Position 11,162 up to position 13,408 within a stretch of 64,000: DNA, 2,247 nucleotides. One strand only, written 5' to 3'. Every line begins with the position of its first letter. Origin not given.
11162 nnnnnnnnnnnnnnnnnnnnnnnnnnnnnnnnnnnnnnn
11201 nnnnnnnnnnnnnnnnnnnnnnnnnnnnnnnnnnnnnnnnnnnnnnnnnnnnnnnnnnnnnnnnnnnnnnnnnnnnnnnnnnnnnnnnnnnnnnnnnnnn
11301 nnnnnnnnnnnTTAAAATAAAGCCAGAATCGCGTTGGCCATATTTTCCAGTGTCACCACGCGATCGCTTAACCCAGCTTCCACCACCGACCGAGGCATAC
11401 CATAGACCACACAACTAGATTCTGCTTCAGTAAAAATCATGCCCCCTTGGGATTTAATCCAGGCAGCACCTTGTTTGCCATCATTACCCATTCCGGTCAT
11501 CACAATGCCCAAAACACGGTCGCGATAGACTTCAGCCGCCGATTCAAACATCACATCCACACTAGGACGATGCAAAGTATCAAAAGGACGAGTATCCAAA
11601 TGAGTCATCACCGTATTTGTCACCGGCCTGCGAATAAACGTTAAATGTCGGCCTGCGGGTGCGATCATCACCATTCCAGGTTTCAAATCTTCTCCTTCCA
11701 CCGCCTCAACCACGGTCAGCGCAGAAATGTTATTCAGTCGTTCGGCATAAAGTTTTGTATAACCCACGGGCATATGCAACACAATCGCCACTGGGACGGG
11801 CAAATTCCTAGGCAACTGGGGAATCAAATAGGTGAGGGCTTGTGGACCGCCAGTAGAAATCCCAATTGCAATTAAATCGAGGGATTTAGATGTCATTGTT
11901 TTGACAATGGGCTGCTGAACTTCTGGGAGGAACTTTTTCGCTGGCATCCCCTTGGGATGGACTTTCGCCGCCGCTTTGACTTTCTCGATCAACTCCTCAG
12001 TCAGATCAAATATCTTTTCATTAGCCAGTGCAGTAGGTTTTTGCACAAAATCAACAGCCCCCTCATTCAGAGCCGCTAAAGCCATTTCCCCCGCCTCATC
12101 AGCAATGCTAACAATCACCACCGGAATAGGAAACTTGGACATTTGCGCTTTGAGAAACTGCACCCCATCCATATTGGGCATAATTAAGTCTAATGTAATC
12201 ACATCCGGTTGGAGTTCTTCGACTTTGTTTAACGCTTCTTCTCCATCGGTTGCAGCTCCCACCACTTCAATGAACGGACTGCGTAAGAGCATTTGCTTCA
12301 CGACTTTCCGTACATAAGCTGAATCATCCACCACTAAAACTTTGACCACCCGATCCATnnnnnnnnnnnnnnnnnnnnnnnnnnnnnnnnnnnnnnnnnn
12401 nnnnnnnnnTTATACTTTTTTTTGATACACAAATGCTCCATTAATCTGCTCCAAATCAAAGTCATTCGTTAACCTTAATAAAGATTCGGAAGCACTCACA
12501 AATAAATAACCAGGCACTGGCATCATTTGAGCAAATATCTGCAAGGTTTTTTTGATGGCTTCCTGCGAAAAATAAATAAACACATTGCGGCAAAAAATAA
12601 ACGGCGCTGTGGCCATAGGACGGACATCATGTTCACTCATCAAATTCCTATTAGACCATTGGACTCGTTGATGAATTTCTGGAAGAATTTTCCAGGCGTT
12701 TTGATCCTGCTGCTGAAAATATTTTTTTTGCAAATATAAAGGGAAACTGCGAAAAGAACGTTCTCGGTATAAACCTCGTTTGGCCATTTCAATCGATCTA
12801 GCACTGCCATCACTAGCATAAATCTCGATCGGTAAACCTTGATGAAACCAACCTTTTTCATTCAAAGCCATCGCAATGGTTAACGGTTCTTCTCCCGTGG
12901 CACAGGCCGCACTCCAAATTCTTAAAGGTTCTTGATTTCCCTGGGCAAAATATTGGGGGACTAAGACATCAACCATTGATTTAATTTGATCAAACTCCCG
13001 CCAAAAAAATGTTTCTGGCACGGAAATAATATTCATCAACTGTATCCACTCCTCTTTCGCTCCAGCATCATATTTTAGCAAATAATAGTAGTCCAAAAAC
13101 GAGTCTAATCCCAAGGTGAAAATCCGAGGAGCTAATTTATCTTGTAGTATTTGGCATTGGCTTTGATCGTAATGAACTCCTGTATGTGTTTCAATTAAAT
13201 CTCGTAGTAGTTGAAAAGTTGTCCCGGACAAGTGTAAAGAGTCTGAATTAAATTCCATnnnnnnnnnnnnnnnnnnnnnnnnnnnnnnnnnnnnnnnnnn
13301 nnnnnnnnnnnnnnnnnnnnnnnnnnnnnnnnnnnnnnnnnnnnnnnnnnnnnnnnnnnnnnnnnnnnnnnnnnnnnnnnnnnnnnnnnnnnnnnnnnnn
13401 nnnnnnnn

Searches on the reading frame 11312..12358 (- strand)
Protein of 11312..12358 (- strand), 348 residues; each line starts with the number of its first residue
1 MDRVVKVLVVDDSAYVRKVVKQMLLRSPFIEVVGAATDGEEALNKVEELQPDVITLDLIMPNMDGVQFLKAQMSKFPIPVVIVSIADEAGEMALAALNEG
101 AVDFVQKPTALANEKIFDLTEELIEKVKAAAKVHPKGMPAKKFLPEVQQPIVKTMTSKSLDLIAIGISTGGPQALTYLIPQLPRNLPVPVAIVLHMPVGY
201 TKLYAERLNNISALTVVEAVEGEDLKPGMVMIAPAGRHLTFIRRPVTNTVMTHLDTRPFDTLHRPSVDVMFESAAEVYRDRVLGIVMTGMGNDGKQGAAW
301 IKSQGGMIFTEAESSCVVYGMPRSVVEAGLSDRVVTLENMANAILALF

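Call 4: search_protein_families(library=pfam, proteins=[window:11312-12358:-], max_evalue=0.01)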
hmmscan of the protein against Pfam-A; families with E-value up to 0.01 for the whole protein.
window:11312-12358:- (348 aa): 2 families
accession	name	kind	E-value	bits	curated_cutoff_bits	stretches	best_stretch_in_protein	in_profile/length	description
PF01339.22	CheB_methylest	-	1.8e-61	207.4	24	1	163-344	1-174/174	CheB methylesterase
PF00072.30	Response_reg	-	4.6e-23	82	30.2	1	7-111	1-103/111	Response regulator receiver domain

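Call 6: search_protein_families(library=ncbifam, proteins=[window:11312-12358:-], max_evalue=0.01)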
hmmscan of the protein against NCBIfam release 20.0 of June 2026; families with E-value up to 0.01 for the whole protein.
window:11312-12358:- (348 aa): 97 families (the best 25 are shown)
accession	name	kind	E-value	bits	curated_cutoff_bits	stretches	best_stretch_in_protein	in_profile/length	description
NF001965.0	PRK00742.1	subfamily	2e-111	372.7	293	1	4-346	3-351/357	chemotaxis-specific protein-glutamate methyltransferase CheB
NF009206.0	PRK12555.1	subfamily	3.1e-93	312.4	342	1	5-347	1-335/340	chemotaxis-specific protein-glutamate methyltransferase CheB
NF007935.0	PRK10651.1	equivalog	2.9e-18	65.8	250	1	4-107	6-109/216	two-component system response regulator NarL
TIGR02875.1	spore_0_A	equivalog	2e-17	63.3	200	1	5-136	3-138/262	sporulation transcription factor Spo0A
NF008677.0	PRK11697.1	equivalog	1.9e-16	60.2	246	1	5-165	2-157/238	two-component system response regulator BtsR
NF007135.0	PRK09581.1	equivalog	1.9e-16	59.9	474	1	5-109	3-107/457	PleD family two-component system response regulator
NF011896.0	PRK15369.1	equivalog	6.5e-16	58.6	242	1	4-108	3-107/211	two component system response regulator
NF045944.1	ResRegRpaBCyano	equivalog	2e-15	56.8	330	1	8-110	1-100/229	response regulator transcription factor RpaB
NF040534.1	resp_reg_YycF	equivalog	2.4e-15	56.4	340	1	6-134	2-118/231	response regulator YycF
NF008469.0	PRK11361.1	equivalog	3.8e-15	55.5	714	1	3-113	3-111/461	acetoacetate metabolism transcriptional regulator AtoC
NF041733.1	resp_reg_CseB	equivalog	9.1e-15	54.6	350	1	6-111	2-104/228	two-component system response regulator CseB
NF041367.1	CheY_Halo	equivalog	1.3e-14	54.6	200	1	7-109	1-101/114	chemotaxis protein CheY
NF007901.0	PRK10610.1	equivalog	1.4e-14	54.3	189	1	2-116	3-120/129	chemotaxis response regulator CheY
NF007969.0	PRK10693.1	equivalog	2.8e-14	52.9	329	1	6-110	9-111/337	two-component system response regulator RssB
NF040689.1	MtrAB_MtrA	equivalog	5.6e-14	52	300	1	7-110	1-101/219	MtrAB system response regulator MtrA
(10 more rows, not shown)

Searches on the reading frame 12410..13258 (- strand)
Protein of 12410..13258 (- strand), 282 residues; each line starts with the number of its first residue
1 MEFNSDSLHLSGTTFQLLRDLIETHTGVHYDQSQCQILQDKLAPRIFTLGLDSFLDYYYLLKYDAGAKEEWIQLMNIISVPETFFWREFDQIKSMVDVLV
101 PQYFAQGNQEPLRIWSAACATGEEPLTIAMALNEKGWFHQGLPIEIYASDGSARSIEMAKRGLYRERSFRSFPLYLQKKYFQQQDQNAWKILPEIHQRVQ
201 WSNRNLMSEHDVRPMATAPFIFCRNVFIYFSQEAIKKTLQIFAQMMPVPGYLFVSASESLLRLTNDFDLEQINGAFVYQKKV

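Call 4: search_protein_families(library=pfam, proteins=[window:12410-13258:-], max_evalue=0.01)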
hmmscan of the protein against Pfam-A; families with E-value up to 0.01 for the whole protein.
window:12410-13258:- (282 aa): 2 families
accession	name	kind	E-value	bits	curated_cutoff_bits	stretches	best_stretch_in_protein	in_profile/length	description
PF01739.24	CheR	-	2.5e-42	145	27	1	82-271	2-190/195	CheR methyltransferase, SAM binding domain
PF03705.20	CheR_N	-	1.8e-05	24.8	27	1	15-64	3-52/53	CheR methyltransferase, all-alpha domain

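Call 6: search_protein_families(library=ncbifam, proteins=[window:12410-13258:-], max_evalue=0.01)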
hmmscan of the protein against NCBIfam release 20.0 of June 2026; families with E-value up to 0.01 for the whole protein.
window:12410-13258:- (282 aa): 1 family
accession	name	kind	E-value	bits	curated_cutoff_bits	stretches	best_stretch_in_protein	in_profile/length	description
NF007902.0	PRK10611.1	equivalog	2.2e-35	122.2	435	1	5-270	17-276/287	protein-glutamate O-methyltransferase CheR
